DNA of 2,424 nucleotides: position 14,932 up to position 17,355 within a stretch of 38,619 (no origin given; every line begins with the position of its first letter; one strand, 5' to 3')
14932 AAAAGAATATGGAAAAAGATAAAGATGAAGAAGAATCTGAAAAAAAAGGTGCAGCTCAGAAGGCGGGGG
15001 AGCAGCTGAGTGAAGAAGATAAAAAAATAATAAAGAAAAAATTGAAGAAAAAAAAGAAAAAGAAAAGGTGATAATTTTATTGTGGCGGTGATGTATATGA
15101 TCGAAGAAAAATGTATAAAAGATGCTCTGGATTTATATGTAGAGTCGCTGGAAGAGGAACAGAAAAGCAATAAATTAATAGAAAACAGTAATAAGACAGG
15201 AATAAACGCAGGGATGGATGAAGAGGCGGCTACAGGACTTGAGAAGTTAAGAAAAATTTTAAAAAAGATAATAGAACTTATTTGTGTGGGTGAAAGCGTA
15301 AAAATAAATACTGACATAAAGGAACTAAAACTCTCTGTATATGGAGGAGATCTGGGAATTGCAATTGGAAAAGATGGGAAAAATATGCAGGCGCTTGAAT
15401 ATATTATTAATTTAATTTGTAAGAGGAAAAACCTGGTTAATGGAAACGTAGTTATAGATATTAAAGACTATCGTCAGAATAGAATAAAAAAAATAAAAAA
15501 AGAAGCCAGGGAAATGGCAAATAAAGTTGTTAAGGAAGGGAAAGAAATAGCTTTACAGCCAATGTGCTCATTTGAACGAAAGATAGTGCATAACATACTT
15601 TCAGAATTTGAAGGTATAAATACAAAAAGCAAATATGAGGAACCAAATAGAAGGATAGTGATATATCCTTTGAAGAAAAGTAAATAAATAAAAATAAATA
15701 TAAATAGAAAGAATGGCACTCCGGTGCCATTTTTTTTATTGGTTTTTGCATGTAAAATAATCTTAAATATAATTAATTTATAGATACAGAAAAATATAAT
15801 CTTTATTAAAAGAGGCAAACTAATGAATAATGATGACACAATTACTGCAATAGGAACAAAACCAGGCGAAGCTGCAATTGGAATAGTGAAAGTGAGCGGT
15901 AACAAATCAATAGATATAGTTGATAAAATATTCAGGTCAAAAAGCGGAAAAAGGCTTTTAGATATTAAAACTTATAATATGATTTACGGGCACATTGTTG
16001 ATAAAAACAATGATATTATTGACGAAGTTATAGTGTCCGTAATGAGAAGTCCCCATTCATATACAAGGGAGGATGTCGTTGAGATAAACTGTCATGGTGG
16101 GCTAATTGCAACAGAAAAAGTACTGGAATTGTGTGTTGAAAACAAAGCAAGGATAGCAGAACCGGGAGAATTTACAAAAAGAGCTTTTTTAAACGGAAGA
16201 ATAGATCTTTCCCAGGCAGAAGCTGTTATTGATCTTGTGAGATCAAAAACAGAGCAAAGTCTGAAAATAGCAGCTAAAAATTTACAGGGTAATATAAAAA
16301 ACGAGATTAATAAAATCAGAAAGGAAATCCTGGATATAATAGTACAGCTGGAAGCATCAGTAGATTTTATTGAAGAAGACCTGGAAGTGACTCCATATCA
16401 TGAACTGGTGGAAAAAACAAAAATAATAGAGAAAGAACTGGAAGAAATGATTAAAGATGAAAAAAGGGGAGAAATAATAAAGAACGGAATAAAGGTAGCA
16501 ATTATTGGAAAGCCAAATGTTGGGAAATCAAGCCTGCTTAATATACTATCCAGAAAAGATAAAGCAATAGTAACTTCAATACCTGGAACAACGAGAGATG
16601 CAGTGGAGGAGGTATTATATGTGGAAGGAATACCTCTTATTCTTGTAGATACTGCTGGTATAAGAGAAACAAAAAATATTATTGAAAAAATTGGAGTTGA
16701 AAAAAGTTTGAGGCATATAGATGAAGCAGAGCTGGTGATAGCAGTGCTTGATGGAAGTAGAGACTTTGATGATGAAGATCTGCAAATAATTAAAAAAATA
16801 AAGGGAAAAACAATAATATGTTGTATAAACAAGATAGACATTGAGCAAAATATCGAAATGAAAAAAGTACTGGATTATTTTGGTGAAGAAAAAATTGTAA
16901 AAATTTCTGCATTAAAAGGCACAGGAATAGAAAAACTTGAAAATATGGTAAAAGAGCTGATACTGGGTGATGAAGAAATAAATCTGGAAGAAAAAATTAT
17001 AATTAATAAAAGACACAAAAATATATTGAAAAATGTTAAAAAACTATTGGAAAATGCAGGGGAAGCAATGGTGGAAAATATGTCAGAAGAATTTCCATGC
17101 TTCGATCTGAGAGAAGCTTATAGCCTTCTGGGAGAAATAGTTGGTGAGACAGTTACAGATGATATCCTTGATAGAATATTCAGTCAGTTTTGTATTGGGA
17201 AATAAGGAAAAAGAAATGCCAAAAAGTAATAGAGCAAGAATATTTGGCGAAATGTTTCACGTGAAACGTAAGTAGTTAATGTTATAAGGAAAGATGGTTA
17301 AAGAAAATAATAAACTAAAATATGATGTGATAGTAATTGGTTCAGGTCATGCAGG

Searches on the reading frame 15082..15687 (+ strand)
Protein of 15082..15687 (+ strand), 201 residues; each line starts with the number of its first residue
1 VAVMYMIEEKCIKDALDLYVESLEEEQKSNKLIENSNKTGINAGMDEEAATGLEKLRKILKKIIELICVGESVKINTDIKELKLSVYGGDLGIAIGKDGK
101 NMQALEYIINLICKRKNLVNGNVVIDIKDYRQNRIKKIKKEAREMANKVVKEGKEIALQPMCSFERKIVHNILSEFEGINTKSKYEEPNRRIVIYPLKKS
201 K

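Call 80: search_protein_families(library=pfam, proteins=[window:15082-15687:+], max_evalue=0.00001)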
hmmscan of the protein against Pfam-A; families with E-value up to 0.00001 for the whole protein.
window:15082-15687:+ (201 aa): 2 families
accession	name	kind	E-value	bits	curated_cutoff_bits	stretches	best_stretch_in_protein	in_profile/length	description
PF01424.28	R3H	-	1.1e-17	64.2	26.8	1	138-196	3-60/60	R3H domain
PF13083.13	KH_KhpA-B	-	8.6e-09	35.6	32.1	1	56-117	4-66/73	KhpA/KhpB, KH domain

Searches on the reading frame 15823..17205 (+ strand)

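Call 3: search_protein_families(library=pfam, proteins=[window:15823-17205:+], max_evalue=0.01)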
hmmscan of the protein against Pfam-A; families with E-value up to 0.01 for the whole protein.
window:15823-17205:+ (460 aa): 10 families
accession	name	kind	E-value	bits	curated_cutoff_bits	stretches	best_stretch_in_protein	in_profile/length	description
PF12631.12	MnmE_helical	-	3.1e-57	194.5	40.1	1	129-457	1-211/211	MnmE helical domain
PF10396.14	TrmE_N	-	1.1e-43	148.6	29.8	1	6-126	1-117/117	GTP-binding protein TrmE N-terminus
PF01926.29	MMR_HSR1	-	3e-26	92.2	21.9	1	224-337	1-113/113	50S ribosome-binding GTPase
PF02421.24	FeoB_N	-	8.1e-12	45.4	27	1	224-374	2-154/156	Ferrous iron transport protein B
PF00009.33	GTP_EFTU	-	1.3e-06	28.6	26.5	1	292-379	86-185/188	Elongation factor Tu GTP binding domain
PF03193.22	RsgA_GTPase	-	1.9e-05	25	30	0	210-258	95-142/174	RsgA GTPase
PF10662.15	PduV-EutP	-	6.2e-05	23.3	21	1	323-377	84-142/143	Ethanolamine utilisation - propanediol utilisation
PF00350.29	Dynamin_N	-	0.0025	18.3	27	0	225-257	1-33/168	Dynamin family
PF00071.28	Ras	-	0.0058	16.7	21.6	0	224-371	1-151/162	Ras family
PF08477.19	Roc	-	0.008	16.9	27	0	224-339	1-119/119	Ras of Complex, Roc, domain of DAPkinase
